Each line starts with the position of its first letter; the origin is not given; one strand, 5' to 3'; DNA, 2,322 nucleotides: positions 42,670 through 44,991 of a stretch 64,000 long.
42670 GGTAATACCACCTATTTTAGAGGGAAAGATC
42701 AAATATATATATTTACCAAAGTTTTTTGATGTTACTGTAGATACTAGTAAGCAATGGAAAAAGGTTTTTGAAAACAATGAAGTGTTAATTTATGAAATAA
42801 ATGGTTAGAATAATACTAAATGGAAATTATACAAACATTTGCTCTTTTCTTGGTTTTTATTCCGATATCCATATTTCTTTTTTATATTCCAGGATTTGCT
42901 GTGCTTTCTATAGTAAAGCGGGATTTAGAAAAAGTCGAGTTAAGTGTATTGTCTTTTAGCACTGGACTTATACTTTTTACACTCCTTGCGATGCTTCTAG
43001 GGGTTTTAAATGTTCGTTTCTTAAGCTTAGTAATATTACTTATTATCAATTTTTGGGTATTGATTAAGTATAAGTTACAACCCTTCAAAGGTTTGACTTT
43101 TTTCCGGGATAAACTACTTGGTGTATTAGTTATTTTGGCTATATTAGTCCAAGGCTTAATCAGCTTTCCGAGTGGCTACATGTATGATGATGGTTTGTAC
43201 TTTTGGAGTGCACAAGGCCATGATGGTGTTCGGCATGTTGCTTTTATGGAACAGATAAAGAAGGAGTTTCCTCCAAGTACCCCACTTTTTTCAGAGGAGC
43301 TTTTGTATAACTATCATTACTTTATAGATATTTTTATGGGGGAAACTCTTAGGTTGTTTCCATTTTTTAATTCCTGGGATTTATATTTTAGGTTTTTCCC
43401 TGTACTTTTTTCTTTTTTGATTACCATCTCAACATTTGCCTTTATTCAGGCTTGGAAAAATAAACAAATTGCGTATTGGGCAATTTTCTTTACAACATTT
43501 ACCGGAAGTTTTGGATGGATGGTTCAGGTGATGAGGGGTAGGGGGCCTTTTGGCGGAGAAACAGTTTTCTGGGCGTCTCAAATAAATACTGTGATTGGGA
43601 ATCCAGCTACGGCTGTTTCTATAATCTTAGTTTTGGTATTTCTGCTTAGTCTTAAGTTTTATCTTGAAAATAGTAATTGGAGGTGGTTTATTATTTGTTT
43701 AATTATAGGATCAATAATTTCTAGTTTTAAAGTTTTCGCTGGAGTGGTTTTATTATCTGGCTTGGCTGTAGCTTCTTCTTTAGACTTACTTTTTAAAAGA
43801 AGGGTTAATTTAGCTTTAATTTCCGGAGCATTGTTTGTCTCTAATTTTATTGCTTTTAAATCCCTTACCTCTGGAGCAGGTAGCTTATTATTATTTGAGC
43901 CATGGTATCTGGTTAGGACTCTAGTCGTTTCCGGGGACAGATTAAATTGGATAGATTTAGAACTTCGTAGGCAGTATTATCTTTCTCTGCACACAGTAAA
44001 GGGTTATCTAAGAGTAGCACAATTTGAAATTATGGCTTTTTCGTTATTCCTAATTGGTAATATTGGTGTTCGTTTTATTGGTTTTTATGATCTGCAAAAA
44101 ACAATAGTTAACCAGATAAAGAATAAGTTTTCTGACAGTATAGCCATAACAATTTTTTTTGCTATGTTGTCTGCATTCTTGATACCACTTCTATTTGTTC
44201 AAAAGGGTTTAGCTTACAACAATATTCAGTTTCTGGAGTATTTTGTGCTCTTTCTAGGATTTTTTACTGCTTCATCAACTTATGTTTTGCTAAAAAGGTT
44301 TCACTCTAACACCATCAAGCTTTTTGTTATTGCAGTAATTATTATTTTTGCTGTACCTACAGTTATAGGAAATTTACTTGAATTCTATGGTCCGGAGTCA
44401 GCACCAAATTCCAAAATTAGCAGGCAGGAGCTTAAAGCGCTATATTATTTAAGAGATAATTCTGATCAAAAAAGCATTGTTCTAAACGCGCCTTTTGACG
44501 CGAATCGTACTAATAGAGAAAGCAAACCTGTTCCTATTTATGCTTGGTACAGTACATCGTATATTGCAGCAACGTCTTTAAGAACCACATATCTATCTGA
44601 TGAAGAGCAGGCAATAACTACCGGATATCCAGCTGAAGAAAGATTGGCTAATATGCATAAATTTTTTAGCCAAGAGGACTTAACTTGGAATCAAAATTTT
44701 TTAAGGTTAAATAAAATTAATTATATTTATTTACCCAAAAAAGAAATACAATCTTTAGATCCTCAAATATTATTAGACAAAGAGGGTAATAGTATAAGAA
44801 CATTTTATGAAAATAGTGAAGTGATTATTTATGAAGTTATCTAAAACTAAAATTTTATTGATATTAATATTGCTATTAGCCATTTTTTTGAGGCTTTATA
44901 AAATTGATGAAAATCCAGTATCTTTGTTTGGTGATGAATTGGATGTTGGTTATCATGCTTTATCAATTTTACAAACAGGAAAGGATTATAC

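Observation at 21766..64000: Super-locus of ~22 GT-C-like polytopic glycosyltransferase paralogs with Dpm1-like GT2 donor synthases, a flippase and nucleotide-sugar genes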

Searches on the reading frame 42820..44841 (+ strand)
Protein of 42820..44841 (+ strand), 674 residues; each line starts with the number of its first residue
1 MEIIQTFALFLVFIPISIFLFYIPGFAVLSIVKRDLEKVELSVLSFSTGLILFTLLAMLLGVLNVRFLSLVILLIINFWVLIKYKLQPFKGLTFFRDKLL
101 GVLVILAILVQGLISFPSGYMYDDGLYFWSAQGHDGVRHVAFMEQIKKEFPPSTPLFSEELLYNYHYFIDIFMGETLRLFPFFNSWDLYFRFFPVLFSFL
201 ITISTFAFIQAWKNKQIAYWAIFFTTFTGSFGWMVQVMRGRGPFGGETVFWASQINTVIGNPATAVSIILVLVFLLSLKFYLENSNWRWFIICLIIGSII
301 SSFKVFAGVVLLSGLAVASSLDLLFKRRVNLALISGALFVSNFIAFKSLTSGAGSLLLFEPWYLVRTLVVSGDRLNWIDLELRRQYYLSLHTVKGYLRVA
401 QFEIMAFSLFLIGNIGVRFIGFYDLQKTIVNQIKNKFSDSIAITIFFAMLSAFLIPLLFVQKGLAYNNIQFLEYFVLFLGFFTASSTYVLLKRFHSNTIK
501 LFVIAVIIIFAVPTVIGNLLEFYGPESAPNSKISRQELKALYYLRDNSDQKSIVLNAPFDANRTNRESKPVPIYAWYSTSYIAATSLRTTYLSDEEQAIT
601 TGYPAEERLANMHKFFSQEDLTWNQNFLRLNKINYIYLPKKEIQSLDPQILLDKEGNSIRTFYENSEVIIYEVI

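Call 4: search_protein_families(library=pfam, proteins=[window:42820-44841:+], max_evalue=0.01)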
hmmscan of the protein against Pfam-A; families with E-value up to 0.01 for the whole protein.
window:42820-44841:+ (674 aa): 0 families

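Call 17: search_protein_families(library=ncbifam, proteins=[window:42820-44841:+], max_evalue=1)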
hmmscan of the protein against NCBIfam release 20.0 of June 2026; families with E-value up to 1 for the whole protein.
window:42820-44841:+ (674 aa): 0 families

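Call 18: search_protein_families(library=pfam, proteins=[window:42820-44841:+], max_evalue=10)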
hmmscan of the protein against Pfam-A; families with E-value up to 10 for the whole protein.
window:42820-44841:+ (674 aa): 1 family
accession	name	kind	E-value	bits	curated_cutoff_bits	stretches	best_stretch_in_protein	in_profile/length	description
PF10818.13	SecM_small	-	0.083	14.1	26.1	1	501-563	7-67/95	secA translation cis-regulator SecM, small type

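Call 19: find_homologous_proteins(query=window:42820-44841:+, max_evalue=0.001)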
Query window:42820-44841:+ (674 aa): 158 proteins with E <= 0.001 among 8000 candidates; the best 120 are listed.
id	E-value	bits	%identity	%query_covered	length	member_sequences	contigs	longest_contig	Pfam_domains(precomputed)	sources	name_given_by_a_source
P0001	0.0e+0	1174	78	98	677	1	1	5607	-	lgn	-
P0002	0.0e+0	1174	77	98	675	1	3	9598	-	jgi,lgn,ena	-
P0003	0.0e+0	1173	77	98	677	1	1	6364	-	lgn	-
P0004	0.0e+0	1170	76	100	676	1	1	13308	-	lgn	-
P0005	0.0e+0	1160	75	100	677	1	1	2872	-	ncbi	-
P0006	0.0e+0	1156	75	100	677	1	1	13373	-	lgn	-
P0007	0.0e+0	1151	75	100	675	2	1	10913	-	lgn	-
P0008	0.0e+0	1151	75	100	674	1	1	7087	-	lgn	-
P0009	0.0e+0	1141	74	100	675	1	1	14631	-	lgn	-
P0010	0.0e+0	1138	75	98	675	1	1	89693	-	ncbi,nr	ncbi:MAG: hypothetical protein Q7R77_01590 [Candidatus Daviesbacteria bacterium]|nr:hypothetical pro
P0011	0.0e+0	1117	73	100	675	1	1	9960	-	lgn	-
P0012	0.0e+0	1116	73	100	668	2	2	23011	-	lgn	-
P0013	1.3e-228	779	53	100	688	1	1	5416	-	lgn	-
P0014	3.3e-204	699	48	100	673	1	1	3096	-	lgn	-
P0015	7.9e-204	697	48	100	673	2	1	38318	-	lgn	-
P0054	1.4e-188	647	48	100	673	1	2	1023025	-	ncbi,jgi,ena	-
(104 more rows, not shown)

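Call 21: find_encoding_contigs(protein=P0010, flank=10000, max_places=2)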
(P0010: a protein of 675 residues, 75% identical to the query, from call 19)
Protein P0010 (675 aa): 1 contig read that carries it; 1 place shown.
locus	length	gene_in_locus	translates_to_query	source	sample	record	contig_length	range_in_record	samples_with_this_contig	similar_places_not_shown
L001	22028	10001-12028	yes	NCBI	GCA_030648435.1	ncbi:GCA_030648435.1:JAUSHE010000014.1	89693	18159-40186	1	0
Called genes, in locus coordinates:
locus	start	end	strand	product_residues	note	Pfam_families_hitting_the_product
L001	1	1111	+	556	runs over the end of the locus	PF10131:PTPS_related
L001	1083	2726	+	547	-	-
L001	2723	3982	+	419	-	-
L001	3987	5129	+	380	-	PF10131:PTPS_related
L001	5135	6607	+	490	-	PF01943:Polysacc_synt, PF13440:Polysacc_synt_3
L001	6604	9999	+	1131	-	-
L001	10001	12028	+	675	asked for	-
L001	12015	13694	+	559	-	PF02366:PMT, PF13231:PMT_2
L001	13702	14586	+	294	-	PF00535:Glycos_transf_2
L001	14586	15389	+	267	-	PF00535:Glycos_transf_2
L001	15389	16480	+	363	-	PF00534:Glycos_transf_1, PF13692:Glyco_trans_1_4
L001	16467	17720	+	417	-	-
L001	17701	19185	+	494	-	PF02366:PMT (weak), PF13231:PMT_2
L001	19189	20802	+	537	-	PF02366:PMT, PF13231:PMT_2 (weak)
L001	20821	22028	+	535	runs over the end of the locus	PF02366:PMT, PF13231:PMT_2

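Call 24: find_encoding_contigs(protein=P0054, flank=10000, max_places=1)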
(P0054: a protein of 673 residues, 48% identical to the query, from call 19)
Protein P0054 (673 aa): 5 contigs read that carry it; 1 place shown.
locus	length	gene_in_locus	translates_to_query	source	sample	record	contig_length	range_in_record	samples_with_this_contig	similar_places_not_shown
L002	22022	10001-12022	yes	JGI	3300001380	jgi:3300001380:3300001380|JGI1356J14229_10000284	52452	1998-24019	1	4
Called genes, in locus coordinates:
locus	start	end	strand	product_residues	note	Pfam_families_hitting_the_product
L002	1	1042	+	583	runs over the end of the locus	PF02516:STT3 (weak), PF10131:PTPS_related (weak)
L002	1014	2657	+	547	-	-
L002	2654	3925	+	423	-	-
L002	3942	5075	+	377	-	PF10131:PTPS_related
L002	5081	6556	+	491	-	PF01943:Polysacc_synt, PF13440:Polysacc_synt_3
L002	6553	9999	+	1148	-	-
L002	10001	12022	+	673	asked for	-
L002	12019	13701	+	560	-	PF02366:PMT (faint), PF13231:PMT_2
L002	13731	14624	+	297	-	PF00535:Glycos_transf_2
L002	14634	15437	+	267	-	PF00535:Glycos_transf_2, PF10111:Glyco_tranf_2_2 (weak)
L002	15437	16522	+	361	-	PF00534:Glycos_transf_1, PF13692:Glyco_trans_1_4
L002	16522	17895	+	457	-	-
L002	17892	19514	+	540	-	PF02366:PMT, PF13231:PMT_2 (weak)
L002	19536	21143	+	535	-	PF02366:PMT, PF13231:PMT_2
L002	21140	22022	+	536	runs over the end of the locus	PF02366:PMT, PF13231:PMT_2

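Call 35: predict_structure(alignment_id=A1)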
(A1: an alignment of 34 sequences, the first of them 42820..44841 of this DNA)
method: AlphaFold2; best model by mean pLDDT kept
length: 674 residues; sequences in the alignment: 34
mean_pLDDT: 89.2   pTM: 0.91
mean pLDDT of the five models: 89.2, 89.0, 88.1, 86.3, 86.0
residues with pLDDT >= 90: 405; 70-90: 240; 50-70: 29; < 50: 0
segments of 3 or more residues with pLDDT < 50: none
pLDDT, mean of each block of 10 residues (from residue 1): 90 96 94 82 96 95 94 96 90 87 93 84 88 83 93 90 83 96 94 95 97 96 93 88 80 74 93 97 90 93 90 95 90 95 86 72 83 79 90 93 90 90 87 84 95 90 75 93 95 93 94 85 79 94 96 92 74 87 95 85 87 91 95 94 62 86 94 95
secondary structure, 60 per line:
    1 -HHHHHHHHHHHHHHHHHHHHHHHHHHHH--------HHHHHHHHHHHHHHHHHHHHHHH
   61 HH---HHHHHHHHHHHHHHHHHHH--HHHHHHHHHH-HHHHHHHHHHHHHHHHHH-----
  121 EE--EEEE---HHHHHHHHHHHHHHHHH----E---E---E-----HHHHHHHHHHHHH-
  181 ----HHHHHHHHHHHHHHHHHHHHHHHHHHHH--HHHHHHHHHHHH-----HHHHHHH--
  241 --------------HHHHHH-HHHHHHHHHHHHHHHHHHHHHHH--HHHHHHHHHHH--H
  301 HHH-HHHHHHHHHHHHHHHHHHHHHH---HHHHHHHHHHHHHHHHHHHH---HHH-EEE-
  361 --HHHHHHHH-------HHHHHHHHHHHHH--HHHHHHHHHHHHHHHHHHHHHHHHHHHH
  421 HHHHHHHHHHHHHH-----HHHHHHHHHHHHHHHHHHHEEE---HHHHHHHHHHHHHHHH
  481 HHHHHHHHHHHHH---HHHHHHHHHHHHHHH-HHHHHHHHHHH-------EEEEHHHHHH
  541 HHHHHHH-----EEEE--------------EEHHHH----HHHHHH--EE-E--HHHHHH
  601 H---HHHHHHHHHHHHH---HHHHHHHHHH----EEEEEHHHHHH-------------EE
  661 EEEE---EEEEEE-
elements in order: H2-29 H38-62 H66-84 H87-96 H98-115 E125-128 H132-148 H167-179 H185-212 H215-226 H232-238 H255-260 H262-284 H287-297 H300-303 H305-326 H330-349 E357-359 H363-370 H378-390 H393-434 H440-458 E459-461 H465-493 H497-511 H513-523 E531-534 H535-547 E553-556 H573-576 H581-586 H595-601 H605-617 H621-630 E635-639 H640-645 E659-664 E668-673

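Call 39: fold_search(model_id=the predicted structure, library=pdb)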
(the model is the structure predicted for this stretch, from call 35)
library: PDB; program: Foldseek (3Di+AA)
matches with E <= 10: 253; with E <= 0.001: 22
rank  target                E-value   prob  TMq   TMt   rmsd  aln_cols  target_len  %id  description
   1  9n9j_I                1.4e-09  1.00  0.46  0.45  16.1       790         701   10  Structure of a GRP94 folding intermediate engaged with a CCDC134- and FKBP11-bound secretory translocon (released 2025-11-19)
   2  6s7t_A                3.3e-09  1.00  0.45  0.43  14.9       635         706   12  Cryo-EM structure of human oligosaccharyltransferase complex OST-B (released 2019-12-18)
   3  8b6l_I                7.7e-09  1.00  0.46  0.46  15.3       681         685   11  Subtomogram average of the human Sec61-TRAP-OSTA-translocon (released 2022-12-07)
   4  7zlg_A                2.8e-08  1.00  0.46  0.47  12.6       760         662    9  Cryo-EM structure of C-mannosyltransferase CeDPY19, in complex with acceptor peptide and bound to CMT2-Fab and anti-Fa (released 2023-01-11)
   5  8pn9_A                3.3e-08  1.00  0.47  0.48  14.3       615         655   11  Structure of human oligosaccharyltransferase OST-A complex bound to NGI-1 (released 2024-05-08)
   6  8age_A                4.3e-08  1.00  0.48  0.50  12.6       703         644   11  Structure of yeast oligosaccharylransferase complex with acceptor peptide bound (released 2022-12-07)
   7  6ftg_5                6.8e-08  1.00  0.49  0.50  14.9       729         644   11  Subtomogram average of OST-containing ribosome-translocon complexes from canine rough microsomal membranes (released 2018-03-21)
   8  6ezn_F                1.4e-07  1.00  0.48  0.50  13.6       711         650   10  Cryo-EM structure of the yeast oligosaccharyltransferase (OST) complex (released 2018-01-17)
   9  6s7o_A                1.5e-07  1.00  0.45  0.46  14.5       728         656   10  Cryo-EM structure of human oligosaccharyltransferase complex OST-A (released 2019-12-18)
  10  7zli_A                1.6e-07  1.00  0.48  0.48  12.6       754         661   10  Cryo-EM structure of C-mannosyltransferase CeDPY19, in complex with Dol25-P-Man and bound to CMT2-Fab and anti-Fab nan (released 2023-01-11)
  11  8agb_A                1.8e-07  1.00  0.49  0.51  13.4       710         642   12  Structure of yeast oligosaccharylransferase complex with lipid-linked oligosaccharide bound (released 2022-12-07)
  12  7oci_F                1.8e-07  1.00  0.48  0.51  12.6       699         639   12  Cryo-EM structure of yeast Ost6p containing oligosaccharyltransferase complex (released 2022-02-16)
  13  7e9s_A                1.9e-07  1.00  0.47  0.38  14.0       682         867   12  Archaeal oligosaccharyltransferase AglB from Archaeoglobus fulgidus in complex with an inhibitory peptide and a dolich (released 2021-09-08)
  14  6c26_A                2.1e-07  1.00  0.47  0.49  13.6       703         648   12  The Cryo-EM structure of a eukaryotic oligosaccharyl transferase complex (released 2018-01-31)
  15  8agc_A                2.1e-07  1.00  0.46  0.45  16.2       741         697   11  Structure of yeast oligosaccharylransferase complex with lipid-linked oligosaccharide and non-acceptor peptide bound (released 2022-12-07)
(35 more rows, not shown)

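Call 56: search_protein_representatives(alignment_id=A1)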
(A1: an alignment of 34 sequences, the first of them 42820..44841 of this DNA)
Query: 34 sequences, 672 profile positions. Proteins with E-value up to 0.001 (for the whole library): 1818; up to 1e-10: 1406; up to 1e-30: 910. The best 150 are listed.
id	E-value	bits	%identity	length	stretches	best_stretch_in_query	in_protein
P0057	7.2e-289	976.4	-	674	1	2-670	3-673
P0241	8.1e-270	913.4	-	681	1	3-669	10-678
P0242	1.6e-243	826.5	-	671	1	4-671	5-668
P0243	2.1e-215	733.6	-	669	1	2-671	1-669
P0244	5.7e-214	728.8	-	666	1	4-671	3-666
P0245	1.3e-193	661.5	-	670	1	3-671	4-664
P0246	9.8e-180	615.7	-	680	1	3-670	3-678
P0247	1.1e-177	608.9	-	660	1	8-670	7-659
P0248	1.3e-176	605.4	-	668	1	3-671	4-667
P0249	1.5e-175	601.9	-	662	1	3-670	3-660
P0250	2.5e-163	561.5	-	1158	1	5-671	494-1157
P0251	7.1e-163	560.0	-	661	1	8-671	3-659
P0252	2.1e-158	545.2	-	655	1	7-671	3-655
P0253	4.9e-155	534.1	-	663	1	3-671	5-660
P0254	7.4e-155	533.5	-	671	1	6-670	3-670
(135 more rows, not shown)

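Call 60: find_related_loci(query=A1, collection=genome_contigs, flank=10000)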
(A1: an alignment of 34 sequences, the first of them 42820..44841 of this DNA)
Query A1 (674 aa) in genome_contigs; peptide patterns used: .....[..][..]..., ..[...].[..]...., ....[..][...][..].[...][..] (x = any residue, [..] = any of these).
157 stretches matched a pattern; 38 encode a relative of the query (tblastn E <= 1e-3); 37 distinct loci.
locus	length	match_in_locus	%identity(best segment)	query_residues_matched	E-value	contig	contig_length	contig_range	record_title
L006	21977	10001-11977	75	15-673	0e+0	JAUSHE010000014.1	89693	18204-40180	MAG: Candidatus Daviesbacteria bacterium isolate E14_metabat.bin.170_sub E14_k141_1409817, whole genome shotgun sequence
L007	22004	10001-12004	49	1-673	0e+0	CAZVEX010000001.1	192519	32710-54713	MAG TPA_asm: uncultured Gammaproteobacteria bacterium isolate binchicken_co38_210 genome assembly, contig: NODE_177_leng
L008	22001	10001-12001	48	3-673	0e+0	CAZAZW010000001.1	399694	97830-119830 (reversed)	MAG TPA_asm: uncultured Gammaproteobacteria bacterium isolate SRP090828_co2_161 genome assembly, contig: NODE_2_length_3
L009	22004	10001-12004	47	2-673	0e+0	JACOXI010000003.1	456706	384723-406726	MAG: Candidatus Daviesbacteria bacterium isolate NC_groundwater_149_Ag_S-0.1um_39_14 S4_GD2017_2_S1_scaffold_3, whole ge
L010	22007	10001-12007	48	1-673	0e+0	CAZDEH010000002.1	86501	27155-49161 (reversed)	MAG TPA_asm: uncultured Gammaproteobacteria bacterium isolate SRP050083_co3_643 genome assembly, contig: NODE_98_length_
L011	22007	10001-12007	46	1-674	0e+0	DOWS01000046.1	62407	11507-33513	MAG TPA_asm: Candidatus Daviesbacteria bacterium isolate UBA9644 contig_3810, whole genome shotgun sequence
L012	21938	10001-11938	48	25-673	0e+0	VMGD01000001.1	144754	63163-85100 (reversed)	MAG: Microgenomates group bacterium Gr01-1014_7 G01um10147_scaffold_25, whole genome shotgun sequence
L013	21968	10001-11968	47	10-671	0e+0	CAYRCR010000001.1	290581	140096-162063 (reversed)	MAG TPA_asm: uncultured Gammaproteobacteria bacterium isolate SRP050083_co1_366 genome assembly, contig: NODE_3_length_2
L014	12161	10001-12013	46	3-674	0e+0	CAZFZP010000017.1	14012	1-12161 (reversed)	MAG TPA_asm: uncultured Gammaproteobacteria bacterium isolate SRP050083_co3_227 genome assembly, contig: NODE_3524_lengt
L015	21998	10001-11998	44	1-674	0e+0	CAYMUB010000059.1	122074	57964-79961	MAG TPA_asm: uncultured Gammaproteobacteria bacterium isolate binchicken_co203_488 genome assembly, contig: k141_370093,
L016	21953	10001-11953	49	25-673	0e+0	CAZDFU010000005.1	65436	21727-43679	MAG TPA_asm: uncultured Gammaproteobacteria bacterium isolate binchicken_co251_985 genome assembly, contig: NODE_624_len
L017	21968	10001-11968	48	9-674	3e-178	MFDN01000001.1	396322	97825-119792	MAG: Candidatus Daviesbacteria bacterium RIFCSPLOWO2_01_FULL_39_23 rifcsplowo2_01_scaffold_1, whole genome shotgun seque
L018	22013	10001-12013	44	3-673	9e-176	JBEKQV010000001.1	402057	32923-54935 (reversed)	MAG: Candidatus Microgenomates bacterium isolate SPRUCE 496 SPRUCE_496_1, whole genome shotgun sequence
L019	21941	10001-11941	43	22-673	4e-174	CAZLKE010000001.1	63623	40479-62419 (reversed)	MAG TPA_asm: uncultured Gammaproteobacteria bacterium isolate SRP050083_co1_414 genome assembly, contig: NODE_94_length_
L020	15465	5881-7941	42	1-673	2e-169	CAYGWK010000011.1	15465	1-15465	MAG TPA_asm: uncultured Gammaproteobacteria bacterium isolate ERP119294_co3_383 genome assembly, contig: NODE_2515_lengt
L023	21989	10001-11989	41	1-671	2e-160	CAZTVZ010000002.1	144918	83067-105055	MAG TPA_asm: uncultured Gammaproteobacteria bacterium isolate binchicken_co27_378 genome assembly, contig: NODE_144_leng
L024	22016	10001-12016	44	2-674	4e-160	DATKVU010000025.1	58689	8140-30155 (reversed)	MAG TPA_asm: Clostridia bacterium isolate SMAG_U14141 k141_257063, whole genome shotgun sequence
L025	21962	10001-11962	41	17-672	1e-158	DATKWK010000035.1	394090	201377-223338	MAG TPA_asm: Candidatus Bathyarchaeia archaeon isolate SMAG_U14161 k141_3311682, whole genome shotgun sequence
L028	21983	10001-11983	42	3-673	7e-155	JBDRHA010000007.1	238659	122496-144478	MAG: Candidatus Shapirobacteria bacterium isolate MEGAHIT-group-1.477 k141_1291627, whole genome shotgun sequence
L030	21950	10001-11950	42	17-672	6e-146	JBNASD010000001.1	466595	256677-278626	MAG: Microgenomates group bacterium isolate Kamch4336-1-MF-07 bin3.fa-1, whole genome shotgun sequence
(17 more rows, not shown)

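Call 82: search_solved_structures(query=A1, max_evalue=10, show_alignments=3)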
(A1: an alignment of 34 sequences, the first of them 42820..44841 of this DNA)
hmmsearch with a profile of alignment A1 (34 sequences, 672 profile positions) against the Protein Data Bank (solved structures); distinct sequences matched with E-value up to 10: 1.
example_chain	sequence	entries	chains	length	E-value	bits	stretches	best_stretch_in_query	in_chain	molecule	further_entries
9nxt_A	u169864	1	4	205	2.6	9.6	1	542-579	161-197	glutathione transferase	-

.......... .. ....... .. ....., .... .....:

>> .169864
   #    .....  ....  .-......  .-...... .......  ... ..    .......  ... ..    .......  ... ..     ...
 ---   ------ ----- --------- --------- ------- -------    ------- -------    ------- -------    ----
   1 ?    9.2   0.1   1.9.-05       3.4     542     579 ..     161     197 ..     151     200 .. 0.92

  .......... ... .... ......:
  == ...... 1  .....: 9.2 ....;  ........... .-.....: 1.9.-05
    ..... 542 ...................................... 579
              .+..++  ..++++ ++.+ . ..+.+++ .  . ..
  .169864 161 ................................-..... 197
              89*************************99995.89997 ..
